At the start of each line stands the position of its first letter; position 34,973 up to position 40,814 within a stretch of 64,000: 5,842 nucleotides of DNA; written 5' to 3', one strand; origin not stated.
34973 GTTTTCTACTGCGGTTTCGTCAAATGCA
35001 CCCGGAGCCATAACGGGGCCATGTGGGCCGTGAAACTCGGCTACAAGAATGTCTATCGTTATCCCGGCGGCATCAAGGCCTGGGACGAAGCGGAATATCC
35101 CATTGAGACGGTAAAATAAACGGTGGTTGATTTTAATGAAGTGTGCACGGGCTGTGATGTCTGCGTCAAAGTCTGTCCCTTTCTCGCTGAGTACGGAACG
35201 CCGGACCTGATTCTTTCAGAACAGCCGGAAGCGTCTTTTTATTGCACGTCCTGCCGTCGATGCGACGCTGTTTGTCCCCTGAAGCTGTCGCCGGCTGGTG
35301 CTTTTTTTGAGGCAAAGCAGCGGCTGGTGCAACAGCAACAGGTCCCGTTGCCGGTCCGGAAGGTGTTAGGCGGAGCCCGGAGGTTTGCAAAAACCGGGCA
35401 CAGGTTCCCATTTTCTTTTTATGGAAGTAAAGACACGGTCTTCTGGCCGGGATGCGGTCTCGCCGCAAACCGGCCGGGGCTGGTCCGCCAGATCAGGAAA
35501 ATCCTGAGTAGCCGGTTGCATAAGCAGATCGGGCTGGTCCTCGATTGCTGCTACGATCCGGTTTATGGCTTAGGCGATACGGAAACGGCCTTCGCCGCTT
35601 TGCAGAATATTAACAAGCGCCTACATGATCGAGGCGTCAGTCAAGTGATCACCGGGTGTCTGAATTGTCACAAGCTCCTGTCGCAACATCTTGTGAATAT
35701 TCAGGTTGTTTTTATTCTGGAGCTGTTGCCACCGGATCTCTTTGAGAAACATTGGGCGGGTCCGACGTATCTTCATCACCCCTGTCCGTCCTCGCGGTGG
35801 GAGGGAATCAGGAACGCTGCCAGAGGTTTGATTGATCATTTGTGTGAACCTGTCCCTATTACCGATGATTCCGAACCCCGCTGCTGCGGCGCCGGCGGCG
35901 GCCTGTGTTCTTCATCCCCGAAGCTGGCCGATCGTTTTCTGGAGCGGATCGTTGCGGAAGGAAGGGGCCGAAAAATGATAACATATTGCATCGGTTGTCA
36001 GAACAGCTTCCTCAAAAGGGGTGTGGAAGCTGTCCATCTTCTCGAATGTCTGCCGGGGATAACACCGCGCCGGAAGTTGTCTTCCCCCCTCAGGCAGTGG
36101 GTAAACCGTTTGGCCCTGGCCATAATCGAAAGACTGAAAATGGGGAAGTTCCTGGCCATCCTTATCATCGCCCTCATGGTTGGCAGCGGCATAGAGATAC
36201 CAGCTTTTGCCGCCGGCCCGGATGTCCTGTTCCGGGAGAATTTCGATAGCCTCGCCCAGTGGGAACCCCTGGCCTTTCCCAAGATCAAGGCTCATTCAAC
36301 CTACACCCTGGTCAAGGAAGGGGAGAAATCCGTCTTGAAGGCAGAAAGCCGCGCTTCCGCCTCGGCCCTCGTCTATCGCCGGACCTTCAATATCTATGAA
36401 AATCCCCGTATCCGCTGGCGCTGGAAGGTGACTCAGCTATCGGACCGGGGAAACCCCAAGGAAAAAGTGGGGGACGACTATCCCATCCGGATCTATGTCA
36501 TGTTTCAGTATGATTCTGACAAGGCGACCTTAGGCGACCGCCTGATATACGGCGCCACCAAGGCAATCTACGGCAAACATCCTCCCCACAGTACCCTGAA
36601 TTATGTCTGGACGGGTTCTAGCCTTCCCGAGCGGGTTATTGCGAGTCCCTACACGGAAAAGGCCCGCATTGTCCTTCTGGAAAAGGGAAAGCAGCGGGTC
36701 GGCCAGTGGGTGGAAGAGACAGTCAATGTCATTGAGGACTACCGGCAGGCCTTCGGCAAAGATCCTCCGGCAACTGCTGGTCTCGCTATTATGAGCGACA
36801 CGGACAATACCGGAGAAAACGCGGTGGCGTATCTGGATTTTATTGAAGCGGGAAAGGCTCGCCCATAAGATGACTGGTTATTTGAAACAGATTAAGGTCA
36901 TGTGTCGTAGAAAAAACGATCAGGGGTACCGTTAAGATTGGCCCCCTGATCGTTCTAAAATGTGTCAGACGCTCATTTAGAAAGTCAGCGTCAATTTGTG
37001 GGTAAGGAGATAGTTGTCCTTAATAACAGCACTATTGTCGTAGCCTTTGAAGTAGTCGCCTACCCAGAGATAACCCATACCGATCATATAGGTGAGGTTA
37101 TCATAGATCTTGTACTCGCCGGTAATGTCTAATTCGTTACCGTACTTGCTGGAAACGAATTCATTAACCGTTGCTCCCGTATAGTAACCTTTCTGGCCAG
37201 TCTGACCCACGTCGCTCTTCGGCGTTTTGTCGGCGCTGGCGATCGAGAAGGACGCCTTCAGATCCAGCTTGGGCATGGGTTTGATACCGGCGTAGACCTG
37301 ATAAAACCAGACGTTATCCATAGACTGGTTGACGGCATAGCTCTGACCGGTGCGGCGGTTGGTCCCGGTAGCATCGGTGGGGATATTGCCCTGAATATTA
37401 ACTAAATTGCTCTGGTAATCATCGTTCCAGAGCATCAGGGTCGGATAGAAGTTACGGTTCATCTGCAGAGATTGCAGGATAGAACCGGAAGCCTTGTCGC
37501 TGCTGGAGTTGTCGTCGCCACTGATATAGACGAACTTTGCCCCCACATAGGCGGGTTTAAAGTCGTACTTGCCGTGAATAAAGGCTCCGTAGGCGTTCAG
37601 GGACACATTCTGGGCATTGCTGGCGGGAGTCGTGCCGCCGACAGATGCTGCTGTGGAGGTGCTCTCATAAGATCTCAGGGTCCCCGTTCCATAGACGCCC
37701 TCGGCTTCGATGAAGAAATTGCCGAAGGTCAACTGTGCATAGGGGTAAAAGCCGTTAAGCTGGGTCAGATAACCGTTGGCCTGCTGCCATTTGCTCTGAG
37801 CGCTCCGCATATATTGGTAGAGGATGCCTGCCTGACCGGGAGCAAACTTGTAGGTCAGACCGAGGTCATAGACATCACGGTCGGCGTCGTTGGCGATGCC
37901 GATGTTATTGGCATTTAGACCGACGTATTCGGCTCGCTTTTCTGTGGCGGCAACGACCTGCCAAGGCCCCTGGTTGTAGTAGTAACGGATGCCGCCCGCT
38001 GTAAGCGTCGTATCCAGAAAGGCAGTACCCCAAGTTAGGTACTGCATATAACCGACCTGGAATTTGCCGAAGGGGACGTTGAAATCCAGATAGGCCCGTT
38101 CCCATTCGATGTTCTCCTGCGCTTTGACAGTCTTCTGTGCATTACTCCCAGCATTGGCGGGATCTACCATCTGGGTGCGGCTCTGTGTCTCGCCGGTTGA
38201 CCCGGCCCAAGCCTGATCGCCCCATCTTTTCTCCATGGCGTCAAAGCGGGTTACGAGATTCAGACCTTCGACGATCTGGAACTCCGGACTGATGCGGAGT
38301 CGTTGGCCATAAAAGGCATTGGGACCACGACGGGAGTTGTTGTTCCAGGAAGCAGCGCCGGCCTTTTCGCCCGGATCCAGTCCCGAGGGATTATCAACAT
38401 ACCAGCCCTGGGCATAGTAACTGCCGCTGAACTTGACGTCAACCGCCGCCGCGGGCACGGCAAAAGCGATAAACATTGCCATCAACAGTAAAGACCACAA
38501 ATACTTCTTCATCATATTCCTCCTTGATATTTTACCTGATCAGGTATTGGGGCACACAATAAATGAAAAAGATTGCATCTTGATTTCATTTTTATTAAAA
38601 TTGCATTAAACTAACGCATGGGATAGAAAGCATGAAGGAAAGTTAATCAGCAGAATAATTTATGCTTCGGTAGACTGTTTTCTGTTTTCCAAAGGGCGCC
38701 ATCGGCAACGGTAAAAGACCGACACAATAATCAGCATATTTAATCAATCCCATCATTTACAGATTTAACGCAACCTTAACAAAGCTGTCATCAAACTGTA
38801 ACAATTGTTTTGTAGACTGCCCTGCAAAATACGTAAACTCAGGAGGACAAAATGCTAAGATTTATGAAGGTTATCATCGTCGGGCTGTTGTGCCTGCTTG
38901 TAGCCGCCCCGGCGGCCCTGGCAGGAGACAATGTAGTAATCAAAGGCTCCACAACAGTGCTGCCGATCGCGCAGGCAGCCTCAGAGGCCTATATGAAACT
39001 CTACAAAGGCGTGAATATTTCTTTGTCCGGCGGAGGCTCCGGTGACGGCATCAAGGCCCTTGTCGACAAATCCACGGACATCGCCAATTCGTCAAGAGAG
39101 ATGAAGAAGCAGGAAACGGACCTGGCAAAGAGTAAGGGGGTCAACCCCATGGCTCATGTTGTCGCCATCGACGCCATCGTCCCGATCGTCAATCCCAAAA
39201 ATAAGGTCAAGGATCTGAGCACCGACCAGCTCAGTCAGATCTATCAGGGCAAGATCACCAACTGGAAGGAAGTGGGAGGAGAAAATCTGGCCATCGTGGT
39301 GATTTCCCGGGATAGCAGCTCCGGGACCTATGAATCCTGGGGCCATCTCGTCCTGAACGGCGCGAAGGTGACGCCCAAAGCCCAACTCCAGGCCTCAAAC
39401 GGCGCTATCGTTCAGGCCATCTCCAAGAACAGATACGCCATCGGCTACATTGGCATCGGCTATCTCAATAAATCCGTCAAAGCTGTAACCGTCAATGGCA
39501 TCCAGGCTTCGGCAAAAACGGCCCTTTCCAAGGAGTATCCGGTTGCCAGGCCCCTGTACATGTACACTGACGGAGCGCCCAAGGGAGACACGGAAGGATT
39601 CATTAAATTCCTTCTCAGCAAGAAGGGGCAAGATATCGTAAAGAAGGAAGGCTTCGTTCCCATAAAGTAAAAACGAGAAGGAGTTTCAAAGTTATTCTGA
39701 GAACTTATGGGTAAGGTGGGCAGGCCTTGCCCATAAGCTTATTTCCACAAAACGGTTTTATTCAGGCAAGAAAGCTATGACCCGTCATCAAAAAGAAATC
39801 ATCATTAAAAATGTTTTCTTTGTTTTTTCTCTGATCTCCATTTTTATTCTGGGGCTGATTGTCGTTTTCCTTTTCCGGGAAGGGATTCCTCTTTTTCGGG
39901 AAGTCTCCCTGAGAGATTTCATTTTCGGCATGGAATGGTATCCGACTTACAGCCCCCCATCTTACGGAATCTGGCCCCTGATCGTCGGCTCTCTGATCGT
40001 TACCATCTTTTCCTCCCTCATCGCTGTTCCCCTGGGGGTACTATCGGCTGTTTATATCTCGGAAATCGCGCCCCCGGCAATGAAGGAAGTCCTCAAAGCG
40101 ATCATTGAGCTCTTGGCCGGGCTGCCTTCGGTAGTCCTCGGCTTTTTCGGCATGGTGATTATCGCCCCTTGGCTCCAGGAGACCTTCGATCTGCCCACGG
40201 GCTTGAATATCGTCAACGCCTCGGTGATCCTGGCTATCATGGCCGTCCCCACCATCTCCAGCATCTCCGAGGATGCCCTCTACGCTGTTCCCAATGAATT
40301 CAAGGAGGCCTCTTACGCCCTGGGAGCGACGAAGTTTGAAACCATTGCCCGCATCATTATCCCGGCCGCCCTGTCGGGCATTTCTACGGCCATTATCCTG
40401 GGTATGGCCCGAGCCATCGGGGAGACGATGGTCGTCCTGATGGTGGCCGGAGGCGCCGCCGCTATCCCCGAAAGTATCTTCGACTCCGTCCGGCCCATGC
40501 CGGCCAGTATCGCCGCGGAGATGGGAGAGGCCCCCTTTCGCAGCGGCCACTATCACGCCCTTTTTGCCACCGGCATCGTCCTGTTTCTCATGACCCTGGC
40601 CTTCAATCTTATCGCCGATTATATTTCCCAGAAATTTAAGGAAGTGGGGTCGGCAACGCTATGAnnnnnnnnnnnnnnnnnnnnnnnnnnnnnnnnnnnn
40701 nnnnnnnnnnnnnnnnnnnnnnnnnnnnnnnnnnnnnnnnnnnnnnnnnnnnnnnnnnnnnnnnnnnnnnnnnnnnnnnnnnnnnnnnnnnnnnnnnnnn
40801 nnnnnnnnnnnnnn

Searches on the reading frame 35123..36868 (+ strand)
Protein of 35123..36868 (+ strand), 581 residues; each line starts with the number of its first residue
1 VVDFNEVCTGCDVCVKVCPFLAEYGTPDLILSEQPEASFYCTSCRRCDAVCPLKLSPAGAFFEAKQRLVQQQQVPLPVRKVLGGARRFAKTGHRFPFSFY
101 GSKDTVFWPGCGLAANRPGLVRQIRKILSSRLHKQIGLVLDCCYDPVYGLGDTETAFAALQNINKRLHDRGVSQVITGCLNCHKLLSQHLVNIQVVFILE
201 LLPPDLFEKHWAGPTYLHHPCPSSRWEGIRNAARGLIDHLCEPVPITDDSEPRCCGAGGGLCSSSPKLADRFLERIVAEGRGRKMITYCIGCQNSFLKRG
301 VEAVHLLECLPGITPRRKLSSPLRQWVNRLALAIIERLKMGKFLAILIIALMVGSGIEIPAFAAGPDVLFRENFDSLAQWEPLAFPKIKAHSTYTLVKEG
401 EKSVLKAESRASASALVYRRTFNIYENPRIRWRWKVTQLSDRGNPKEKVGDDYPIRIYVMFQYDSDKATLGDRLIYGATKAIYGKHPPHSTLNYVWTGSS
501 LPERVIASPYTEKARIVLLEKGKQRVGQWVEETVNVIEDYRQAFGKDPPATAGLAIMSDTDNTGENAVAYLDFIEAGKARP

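Call 10: search_protein_families(library=pfam, proteins=[window:35123-36868:+], max_evalue=0.001)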
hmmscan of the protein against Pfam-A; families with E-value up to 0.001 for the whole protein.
window:35123-36868:+ (581 aa): 8 families
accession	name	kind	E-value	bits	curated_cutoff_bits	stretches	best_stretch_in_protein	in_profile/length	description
PF11249.13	DUF3047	-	2e-69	233.5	27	1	379-574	2-197/198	Protein of unknown function (DUF3047)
PF02754.22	CCG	-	7.5e-07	29.6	20.6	0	106-184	2-82/85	Cysteine-rich domain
PF13237.11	Fer4_10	-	1.5e-05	25.2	25.5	1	5-52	6-53/53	4Fe-4S dicluster domain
PF13183.11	Fer4_8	-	0.00011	23.1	27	1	7-54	4-67/68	4Fe-4S dicluster domain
PF13187.11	Fer4_9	-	0.00029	21.3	27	1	8-53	2-49/52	4Fe-4S dicluster domain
PF13534.11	Fer4_17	-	0.00033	21.6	22.2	1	8-55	2-60/61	4Fe-4S dicluster domain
PF00037.32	Fer4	-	0.00038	20.6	21.1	1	5-22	5-22/24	4Fe-4S binding domain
PF14697.11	Fer4_21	-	0.00039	20.9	35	0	5-20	38-53/59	4Fe-4S dicluster domain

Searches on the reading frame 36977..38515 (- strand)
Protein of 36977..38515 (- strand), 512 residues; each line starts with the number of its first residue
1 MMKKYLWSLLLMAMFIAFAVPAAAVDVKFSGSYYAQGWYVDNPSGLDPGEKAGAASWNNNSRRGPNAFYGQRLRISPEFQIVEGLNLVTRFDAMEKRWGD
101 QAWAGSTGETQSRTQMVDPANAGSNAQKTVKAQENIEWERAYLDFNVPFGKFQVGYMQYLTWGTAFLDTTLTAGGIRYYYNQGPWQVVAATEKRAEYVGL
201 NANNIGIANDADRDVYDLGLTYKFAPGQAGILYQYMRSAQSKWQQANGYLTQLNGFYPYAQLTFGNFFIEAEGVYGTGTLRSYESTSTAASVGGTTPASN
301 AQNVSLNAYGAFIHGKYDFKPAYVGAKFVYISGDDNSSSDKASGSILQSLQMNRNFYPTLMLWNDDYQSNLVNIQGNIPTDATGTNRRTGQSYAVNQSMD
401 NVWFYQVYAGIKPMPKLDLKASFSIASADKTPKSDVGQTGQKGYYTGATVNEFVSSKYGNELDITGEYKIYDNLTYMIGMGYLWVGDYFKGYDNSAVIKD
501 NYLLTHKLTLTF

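Call 11: search_protein_families(library=pfam, proteins=[window:36977-38515:-], max_evalue=0.001)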
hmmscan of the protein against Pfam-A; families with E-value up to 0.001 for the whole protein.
window:36977-38515:- (512 aa): 0 families

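Call 26: search_protein_families(library=ncbifam, proteins=[window:36977-38515:-], max_evalue=0.01)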
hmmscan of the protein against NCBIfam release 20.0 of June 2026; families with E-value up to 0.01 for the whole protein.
window:36977-38515:- (512 aa): 1 family
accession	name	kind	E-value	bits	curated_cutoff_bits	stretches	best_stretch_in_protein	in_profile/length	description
NF033939.0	DESULF_POR1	subfamily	7.8e-16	57.8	250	2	2-155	1-122/454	outer membrane homotrimeric porin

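Call 104: search_protein_families(library=pfam, proteins=[window:36977-38515:-], max_evalue=0.05)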
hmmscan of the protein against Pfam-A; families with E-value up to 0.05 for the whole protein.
window:36977-38515:- (512 aa): 0 families

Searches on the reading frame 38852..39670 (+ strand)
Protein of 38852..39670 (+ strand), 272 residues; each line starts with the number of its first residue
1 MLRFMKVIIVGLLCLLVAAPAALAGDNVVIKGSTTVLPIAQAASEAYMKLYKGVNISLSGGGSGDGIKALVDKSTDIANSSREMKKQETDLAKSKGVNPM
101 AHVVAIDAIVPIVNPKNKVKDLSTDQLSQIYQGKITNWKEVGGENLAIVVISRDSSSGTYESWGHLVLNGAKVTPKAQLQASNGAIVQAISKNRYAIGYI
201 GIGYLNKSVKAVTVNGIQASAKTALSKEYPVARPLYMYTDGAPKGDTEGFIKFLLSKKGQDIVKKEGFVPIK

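Call 11: search_protein_families(library=pfam, proteins=[window:38852-39670:+], max_evalue=0.001)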
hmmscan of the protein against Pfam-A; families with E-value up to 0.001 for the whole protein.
window:38852-39670:+ (272 aa): 4 families
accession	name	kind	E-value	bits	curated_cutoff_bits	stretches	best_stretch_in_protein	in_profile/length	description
PF12849.12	PBP_like_2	-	1.8e-47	162.8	27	1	19-257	3-266/267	PBP superfamily domain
PF13531.11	SBP_bac_11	-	2.6e-11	44.2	25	1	39-268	12-226/227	Bacterial extracellular solute-binding protein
PF12727.12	PBP_like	-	7.5e-09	35.4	27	1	45-210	2-159/193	PBP superfamily domain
PF01547.30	SBP_bac_1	-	1.5e-06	28.9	26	1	40-260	11-306/307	Bacterial extracellular solute-binding protein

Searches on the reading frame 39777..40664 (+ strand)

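Call 11: search_protein_families(library=pfam, proteins=[window:39777-40664:+], max_evalue=0.001)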
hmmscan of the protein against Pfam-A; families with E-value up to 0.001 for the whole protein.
window:39777-40664:+ (295 aa): 1 family
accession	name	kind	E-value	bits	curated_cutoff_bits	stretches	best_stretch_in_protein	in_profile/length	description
PF00528.27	BPD_transp_1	-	1.5e-20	74.2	26.4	1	84-288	2-183/184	Binding-protein-dependent transport system inner membrane component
